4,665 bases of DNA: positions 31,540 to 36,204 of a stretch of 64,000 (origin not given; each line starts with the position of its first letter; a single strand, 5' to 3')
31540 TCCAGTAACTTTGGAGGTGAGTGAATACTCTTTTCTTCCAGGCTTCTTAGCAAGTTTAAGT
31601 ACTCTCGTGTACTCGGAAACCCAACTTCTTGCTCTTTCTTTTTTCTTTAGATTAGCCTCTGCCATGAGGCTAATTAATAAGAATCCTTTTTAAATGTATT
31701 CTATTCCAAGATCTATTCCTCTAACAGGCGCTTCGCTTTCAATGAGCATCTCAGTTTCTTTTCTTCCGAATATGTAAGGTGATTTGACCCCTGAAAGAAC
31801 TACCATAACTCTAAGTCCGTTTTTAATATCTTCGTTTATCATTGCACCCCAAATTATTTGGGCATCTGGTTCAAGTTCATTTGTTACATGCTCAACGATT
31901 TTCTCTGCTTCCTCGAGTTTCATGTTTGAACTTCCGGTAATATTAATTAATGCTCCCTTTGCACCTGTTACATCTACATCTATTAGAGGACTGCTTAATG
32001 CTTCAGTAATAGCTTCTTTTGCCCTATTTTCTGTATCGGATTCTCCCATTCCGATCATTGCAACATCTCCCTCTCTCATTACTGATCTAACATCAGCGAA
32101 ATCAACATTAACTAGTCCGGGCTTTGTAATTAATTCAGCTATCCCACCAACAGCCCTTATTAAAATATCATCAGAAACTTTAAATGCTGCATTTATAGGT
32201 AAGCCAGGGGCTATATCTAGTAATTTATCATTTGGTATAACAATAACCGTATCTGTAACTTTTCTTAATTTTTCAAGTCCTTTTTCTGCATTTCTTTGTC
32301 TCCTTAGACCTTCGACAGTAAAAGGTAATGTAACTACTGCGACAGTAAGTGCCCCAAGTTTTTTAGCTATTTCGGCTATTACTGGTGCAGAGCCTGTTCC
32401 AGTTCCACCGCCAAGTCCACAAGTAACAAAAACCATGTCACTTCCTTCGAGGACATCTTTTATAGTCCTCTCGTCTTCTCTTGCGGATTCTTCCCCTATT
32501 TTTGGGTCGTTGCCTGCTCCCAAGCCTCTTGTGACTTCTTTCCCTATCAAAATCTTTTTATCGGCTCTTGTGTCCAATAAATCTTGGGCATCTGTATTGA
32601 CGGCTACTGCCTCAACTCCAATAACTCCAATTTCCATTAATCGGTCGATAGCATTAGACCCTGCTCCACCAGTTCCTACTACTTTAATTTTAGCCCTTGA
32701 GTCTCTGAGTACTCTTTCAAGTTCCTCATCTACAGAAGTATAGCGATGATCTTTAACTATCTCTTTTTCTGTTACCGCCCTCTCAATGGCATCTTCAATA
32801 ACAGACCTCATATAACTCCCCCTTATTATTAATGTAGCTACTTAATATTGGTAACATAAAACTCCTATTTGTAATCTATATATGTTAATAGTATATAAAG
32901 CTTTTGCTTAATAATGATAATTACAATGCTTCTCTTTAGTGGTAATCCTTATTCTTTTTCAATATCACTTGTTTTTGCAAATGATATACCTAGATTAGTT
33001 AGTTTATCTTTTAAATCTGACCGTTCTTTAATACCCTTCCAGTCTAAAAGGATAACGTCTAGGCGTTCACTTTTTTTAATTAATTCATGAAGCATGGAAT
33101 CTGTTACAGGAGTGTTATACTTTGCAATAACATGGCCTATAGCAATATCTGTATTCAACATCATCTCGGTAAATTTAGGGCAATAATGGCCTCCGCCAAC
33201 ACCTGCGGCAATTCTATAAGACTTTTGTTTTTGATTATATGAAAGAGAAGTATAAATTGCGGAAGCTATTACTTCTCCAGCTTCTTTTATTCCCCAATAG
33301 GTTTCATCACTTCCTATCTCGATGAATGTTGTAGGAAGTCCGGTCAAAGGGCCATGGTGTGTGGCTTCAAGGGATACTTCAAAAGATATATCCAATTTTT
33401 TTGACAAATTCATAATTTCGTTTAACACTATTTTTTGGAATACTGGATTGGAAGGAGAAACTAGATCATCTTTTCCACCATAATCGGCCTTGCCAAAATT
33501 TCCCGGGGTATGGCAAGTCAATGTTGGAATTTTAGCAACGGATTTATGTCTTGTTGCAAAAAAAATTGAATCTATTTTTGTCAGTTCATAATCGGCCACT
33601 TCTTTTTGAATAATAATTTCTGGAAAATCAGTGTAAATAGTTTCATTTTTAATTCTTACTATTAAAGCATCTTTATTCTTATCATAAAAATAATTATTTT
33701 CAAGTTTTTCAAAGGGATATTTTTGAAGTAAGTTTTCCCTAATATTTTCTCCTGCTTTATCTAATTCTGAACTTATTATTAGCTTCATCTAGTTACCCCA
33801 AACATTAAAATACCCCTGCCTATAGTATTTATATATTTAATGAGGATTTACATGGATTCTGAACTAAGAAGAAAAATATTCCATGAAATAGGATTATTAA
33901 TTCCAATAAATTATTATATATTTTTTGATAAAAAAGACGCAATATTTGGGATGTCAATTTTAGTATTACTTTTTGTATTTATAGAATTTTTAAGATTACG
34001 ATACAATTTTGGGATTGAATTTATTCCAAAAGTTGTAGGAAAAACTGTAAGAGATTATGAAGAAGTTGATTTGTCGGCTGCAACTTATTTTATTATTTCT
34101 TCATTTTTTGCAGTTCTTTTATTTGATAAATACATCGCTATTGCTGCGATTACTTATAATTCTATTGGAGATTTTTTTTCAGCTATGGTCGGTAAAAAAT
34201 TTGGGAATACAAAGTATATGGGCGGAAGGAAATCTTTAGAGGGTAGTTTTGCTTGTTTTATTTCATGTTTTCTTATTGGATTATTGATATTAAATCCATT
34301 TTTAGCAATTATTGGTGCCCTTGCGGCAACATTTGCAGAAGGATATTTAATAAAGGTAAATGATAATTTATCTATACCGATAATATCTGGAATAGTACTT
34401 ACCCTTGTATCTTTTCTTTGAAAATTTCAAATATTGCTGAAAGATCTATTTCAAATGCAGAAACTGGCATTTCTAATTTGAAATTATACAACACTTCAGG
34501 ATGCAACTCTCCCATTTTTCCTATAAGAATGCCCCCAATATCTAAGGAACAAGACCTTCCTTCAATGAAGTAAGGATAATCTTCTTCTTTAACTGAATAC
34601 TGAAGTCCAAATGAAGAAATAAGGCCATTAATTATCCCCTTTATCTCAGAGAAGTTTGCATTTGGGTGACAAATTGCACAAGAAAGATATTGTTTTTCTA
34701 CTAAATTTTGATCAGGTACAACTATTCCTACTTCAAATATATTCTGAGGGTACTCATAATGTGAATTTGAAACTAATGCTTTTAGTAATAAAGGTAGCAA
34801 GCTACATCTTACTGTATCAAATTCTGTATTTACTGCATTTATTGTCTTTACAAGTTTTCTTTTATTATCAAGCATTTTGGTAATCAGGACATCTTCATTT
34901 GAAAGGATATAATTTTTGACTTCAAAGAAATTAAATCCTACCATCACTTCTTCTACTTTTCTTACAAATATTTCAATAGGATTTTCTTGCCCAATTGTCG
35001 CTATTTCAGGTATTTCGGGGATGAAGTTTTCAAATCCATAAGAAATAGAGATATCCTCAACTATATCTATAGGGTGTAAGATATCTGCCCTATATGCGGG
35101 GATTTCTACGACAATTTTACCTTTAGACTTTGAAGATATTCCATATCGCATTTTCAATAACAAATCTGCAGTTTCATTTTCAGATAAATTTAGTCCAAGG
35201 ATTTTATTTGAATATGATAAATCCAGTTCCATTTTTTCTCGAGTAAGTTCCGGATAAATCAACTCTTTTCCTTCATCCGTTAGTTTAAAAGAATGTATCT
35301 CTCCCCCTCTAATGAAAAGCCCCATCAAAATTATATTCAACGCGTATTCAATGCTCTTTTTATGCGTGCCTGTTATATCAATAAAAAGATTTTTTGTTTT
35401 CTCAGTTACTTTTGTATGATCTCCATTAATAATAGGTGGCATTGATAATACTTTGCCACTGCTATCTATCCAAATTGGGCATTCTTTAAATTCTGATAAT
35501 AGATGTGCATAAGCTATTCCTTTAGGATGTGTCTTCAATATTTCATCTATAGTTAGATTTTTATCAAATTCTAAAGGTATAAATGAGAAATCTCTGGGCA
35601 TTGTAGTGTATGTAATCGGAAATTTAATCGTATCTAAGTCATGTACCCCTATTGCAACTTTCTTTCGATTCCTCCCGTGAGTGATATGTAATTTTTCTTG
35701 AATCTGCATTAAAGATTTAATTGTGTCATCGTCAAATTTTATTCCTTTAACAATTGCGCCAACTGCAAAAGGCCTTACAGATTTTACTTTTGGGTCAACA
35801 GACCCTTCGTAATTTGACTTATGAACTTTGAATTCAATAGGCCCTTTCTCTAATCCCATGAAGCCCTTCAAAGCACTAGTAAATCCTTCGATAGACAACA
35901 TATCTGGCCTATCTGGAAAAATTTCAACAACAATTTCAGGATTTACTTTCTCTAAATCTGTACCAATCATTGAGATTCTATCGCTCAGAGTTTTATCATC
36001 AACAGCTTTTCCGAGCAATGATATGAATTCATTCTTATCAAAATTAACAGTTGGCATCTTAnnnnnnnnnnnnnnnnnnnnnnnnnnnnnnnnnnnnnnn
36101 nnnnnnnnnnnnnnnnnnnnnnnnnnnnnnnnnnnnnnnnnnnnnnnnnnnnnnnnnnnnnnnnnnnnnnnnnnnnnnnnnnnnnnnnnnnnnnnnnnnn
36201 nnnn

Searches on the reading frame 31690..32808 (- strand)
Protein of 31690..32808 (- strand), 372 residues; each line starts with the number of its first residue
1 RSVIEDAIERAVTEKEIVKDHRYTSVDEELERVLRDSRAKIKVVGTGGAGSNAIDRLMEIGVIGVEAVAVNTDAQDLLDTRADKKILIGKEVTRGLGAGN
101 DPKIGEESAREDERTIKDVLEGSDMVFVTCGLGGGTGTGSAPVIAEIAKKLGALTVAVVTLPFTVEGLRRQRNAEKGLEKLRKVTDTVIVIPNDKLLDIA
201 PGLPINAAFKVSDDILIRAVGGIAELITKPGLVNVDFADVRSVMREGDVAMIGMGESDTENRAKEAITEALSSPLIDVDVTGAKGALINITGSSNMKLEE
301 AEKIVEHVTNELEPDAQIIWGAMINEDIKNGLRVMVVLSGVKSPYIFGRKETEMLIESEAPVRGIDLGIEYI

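Call 61: search_protein_families(library=pfam, proteins=[window:31690-32808:-], max_evalue=0.00001)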
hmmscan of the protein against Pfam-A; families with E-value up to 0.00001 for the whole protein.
window:31690-32808:- (372 aa): 2 families
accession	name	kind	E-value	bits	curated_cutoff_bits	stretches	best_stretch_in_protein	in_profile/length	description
PF00091.31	Tubulin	-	1.4e-48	166.2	33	1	40-200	1-189/190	Tubulin/FtsZ family, GTPase domain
PF12327.13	FtsZ_C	-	2.5e-33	114.7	27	1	249-342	2-95/95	FtsZ family, C-terminal domain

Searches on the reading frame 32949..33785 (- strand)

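Call 61: search_protein_families(library=pfam, proteins=[window:32949-33785:-], max_evalue=0.00001)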
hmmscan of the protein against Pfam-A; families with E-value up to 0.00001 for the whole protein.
window:32949-33785:- (278 aa): 1 family
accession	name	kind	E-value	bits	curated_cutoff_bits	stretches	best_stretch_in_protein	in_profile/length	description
PF04414.18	tRNA_deacylase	-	9.2e-59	198.9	33.6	1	70-268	4-203/205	D-aminoacyl-tRNA deacylase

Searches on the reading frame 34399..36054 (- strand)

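Call 61: search_protein_families(library=pfam, proteins=[window:34399-36054:-], max_evalue=0.00001)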
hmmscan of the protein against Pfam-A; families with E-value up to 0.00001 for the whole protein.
window:34399-36054:- (551 aa): 3 families
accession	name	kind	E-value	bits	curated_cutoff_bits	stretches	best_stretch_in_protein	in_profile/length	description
PF17759.6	tRNA_synthFbeta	-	6.6e-38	130.8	22.4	1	348-538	5-214/214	Phenylalanyl tRNA synthetase beta chain CLM domain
PF03484.21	B5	-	2e-21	76.4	28.6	1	275-341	1-67/67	tRNA synthetase B5 domain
PF03483.22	B3_4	-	2.2e-10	40.9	29.3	1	112-236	35-133/174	B3/4 domain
